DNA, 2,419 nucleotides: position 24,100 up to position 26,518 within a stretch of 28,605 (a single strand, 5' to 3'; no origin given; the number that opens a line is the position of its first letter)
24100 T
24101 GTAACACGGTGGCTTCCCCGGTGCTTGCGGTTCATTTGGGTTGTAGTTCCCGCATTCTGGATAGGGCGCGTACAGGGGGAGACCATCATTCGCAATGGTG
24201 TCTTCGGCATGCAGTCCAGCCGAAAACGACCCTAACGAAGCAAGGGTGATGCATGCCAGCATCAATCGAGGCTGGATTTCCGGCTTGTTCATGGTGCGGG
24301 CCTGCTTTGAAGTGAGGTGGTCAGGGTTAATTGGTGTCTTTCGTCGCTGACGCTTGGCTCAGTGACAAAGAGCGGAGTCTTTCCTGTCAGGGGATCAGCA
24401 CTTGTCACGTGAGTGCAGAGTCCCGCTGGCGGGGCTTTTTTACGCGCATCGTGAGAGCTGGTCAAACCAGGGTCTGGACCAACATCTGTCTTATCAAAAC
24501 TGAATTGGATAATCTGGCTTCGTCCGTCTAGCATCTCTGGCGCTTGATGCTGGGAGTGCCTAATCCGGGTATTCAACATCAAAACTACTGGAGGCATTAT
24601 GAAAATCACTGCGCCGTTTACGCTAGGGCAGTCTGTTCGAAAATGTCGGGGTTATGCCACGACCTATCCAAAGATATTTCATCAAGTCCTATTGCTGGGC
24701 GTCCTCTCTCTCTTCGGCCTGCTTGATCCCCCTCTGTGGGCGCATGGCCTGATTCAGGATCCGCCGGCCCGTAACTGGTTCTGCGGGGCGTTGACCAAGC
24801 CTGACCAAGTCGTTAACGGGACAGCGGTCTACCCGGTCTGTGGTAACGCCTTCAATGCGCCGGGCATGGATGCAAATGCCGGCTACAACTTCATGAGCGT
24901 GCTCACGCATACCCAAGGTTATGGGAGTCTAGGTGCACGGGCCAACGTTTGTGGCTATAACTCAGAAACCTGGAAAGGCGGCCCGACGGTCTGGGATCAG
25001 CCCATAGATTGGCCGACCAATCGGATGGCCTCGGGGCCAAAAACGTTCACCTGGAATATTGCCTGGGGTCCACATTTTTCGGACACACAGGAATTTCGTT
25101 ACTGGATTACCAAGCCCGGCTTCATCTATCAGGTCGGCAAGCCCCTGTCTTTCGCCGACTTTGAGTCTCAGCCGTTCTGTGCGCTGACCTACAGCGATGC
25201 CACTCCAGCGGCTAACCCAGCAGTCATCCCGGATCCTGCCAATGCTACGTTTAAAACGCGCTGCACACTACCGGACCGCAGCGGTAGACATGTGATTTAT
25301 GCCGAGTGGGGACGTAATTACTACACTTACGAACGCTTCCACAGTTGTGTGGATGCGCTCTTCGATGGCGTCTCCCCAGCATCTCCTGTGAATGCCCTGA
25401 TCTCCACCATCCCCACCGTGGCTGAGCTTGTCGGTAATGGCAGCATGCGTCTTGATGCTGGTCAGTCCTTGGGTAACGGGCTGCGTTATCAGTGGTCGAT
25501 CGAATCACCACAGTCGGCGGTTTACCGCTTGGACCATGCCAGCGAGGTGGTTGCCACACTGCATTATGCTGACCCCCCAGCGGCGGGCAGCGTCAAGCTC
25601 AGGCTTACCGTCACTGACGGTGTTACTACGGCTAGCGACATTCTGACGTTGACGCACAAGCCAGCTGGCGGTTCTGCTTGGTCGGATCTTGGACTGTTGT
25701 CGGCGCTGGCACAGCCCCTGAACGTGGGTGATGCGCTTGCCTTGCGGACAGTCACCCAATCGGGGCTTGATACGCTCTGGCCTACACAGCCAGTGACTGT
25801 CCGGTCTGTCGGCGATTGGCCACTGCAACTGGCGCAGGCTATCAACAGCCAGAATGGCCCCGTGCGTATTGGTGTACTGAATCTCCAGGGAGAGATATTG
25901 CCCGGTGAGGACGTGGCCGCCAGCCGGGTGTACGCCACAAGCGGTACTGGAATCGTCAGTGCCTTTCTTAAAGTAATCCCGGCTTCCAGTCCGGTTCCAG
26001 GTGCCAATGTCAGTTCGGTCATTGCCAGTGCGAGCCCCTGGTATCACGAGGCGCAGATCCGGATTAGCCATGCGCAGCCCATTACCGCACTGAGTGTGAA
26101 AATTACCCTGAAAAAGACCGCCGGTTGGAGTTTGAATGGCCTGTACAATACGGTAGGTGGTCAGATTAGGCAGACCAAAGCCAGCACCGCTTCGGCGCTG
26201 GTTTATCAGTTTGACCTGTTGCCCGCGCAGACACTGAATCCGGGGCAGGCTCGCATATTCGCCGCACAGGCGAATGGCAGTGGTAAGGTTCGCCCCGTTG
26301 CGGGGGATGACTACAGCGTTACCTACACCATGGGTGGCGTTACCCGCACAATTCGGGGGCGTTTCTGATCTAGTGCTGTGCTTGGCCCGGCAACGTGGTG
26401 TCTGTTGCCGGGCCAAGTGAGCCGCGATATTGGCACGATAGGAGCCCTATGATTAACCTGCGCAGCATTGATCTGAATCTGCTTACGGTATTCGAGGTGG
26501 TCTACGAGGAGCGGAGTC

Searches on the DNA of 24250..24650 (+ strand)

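Call 27: search_rna_families(source=window, start=24250, end=24650, threshold=evalue, max_evalue=10, show_alignments=2)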
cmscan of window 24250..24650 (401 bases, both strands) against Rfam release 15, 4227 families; matches with E-value up to 10: 2.
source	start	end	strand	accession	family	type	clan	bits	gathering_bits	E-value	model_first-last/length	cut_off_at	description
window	24563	24601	+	RF02358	hsp17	Cis-reg; thermoregulator;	-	14.9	45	6.6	1-49/49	no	Hsp17 thermometer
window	24414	24438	+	RF00195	RsmY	Gene; sRNA;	CL00106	12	57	1.2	95-121/121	no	RsmY RNA family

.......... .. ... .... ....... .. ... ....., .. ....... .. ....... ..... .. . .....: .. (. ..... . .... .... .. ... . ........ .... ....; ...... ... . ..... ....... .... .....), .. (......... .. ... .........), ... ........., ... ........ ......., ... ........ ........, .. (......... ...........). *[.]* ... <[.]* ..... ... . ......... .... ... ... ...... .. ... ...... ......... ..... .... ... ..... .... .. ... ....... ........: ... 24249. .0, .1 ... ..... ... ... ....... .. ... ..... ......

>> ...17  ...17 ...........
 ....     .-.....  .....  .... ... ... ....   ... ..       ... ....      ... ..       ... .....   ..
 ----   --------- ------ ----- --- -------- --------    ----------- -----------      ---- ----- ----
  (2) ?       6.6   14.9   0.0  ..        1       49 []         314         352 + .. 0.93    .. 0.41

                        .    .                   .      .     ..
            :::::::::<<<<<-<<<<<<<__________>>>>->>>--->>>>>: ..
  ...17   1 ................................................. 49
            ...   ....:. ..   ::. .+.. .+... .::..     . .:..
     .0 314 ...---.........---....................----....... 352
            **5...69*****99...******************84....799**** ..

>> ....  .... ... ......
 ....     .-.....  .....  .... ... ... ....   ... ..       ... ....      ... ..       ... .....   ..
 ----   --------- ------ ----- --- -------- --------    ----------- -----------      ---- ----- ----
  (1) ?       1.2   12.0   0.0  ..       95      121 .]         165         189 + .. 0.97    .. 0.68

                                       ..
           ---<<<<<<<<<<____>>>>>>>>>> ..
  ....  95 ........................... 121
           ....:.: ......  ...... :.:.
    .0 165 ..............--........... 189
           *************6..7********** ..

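Call 38: build_rna_model(alignment_id=A2, structure=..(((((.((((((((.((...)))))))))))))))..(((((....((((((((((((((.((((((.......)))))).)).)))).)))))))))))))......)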
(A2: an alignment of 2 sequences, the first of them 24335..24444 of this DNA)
Model R1 built from alignment A2 (2 sequences, 110 columns); structure: as given.
model positions 110; base pairs 40; branch points 1; effective number of sequences 0.57; information 0.59 bits per position. Calibrated on 0.2 Mb of random sequence (short: E-values are rough).
structure used (alignment columns):
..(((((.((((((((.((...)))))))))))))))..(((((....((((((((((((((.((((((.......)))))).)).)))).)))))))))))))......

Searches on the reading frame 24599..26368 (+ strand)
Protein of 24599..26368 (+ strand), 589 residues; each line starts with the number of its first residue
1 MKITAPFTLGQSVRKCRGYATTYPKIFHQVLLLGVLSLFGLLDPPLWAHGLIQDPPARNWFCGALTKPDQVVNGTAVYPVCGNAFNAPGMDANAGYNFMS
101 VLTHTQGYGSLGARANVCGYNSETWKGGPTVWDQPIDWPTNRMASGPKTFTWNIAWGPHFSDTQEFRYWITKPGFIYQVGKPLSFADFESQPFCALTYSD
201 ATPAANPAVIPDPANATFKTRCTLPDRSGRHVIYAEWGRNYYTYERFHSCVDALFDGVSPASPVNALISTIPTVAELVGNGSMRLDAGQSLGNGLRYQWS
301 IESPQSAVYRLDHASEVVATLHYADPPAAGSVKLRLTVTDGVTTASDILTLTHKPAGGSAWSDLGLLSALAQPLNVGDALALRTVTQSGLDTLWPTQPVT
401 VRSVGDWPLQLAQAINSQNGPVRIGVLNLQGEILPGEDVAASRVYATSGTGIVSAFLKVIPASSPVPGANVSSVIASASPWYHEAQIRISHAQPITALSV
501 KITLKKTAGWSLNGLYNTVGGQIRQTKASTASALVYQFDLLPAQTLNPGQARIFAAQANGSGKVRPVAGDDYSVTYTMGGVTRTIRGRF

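Call 7: search_protein_families(library=pfam, proteins=[window:24599-26368:+])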
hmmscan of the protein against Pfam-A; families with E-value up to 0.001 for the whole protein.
window:24599-26368:+ (589 aa): 2 families
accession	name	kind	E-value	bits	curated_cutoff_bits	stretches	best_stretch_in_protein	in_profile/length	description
PF03067.21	LPMO_10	-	1.4e-33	117.5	23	1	49-252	1-182/183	Lytic polysaccharide mono-oxygenase, cellulose-degrading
PF18416.6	GbpA_2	-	5.3e-15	55.9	26.6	1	361-456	1-99/101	N-acetylglucosamine binding protein domain 2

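Call 21: find_homologous_proteins(query=window:24599-26368:+, max_evalue=1e-30)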
Query window:24599-26368:+ (589 aa): 498 proteins with E <= 1e-30 among 8000 candidates; the best 120 are listed.
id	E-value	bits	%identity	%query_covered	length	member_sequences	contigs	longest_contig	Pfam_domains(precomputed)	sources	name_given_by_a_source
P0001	1.9e-257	874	66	96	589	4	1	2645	PF03067.22,PF18416.7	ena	-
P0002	2.8e-256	870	66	96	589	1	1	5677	PF03067.22,PF18416.7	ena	-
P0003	7.0e-256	869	64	96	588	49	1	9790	PF03067.22,PF18416.7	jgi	-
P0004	1.3e-253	861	63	96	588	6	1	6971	PF03067.22,PF18416.7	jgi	jgi:chitin-binding protein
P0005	9.8e-253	858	66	95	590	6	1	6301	PF03067.22,PF18416.7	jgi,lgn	-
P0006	6.7e-209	714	56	96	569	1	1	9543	PF03067.22,PF18416.7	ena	-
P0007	1.8e-207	709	56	95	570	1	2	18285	PF03067.22,PF18416.7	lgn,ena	-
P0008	6.6e-206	704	56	92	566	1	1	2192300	PF03067.22,PF18416.7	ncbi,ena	-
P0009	9.4e-206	703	56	95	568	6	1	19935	PF03067.22,PF18416.7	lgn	-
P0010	2.6e-205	702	56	92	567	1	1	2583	PF03067.22,PF18416.7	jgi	jgi:chitin-binding protein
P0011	4.0e-205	701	56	92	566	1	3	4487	PF03067.22,PF18416.7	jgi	jgi:chitin-binding protein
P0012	7.3e-205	700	59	71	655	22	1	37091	PF03067.22,PF18416.7,PF00041.28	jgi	jgi:chitin-binding protein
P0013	1.3e-204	699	54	96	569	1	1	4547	PF03067.22,PF18416.7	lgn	-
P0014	2.7e-204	698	57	92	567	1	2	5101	PF03067.22,PF18416.7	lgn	-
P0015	7.2e-204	697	56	92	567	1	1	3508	PF03067.22,PF18416.7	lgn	-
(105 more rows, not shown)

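Call 22: find_related_loci(query=window:24599-26368:+, collection=metagenome_contigs, flank=2500)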
Query window:24599-26368:+ (589 aa) in metagenome_contigs; peptide patterns used: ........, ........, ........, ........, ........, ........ (x = any residue, [..] = any of these).
125 stretches matched a pattern; 107 encode a relative of the query (tblastn E <= 1e-3); the best 80 are kept; 80 distinct loci.
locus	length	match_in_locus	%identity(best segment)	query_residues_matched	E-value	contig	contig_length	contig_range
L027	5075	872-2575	64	22-589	0e+0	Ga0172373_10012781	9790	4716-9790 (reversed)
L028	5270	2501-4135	67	46-589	0e+0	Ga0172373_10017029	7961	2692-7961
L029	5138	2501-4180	66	30-589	0e+0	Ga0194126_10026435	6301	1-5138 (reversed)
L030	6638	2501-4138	55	47-589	0e+0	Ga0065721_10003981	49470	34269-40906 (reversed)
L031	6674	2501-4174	53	35-589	0e+0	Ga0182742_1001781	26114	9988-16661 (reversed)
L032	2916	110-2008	57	48-589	2e-179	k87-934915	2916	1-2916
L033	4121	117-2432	57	48-589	5e-174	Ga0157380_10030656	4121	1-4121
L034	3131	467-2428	52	25-589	5e-176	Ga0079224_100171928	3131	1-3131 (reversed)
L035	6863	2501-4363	55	25-557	4e-166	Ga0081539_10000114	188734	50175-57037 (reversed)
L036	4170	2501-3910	53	25-501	2e-167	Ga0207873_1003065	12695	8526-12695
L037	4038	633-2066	53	22-512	7e-172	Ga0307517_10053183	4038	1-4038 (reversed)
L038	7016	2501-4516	53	15-589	2e-161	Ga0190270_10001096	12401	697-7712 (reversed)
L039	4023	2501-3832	54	38-478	7e-163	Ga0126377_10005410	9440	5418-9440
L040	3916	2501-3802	55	36-465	1e-161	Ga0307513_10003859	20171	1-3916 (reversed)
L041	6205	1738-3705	53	31-589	4e-160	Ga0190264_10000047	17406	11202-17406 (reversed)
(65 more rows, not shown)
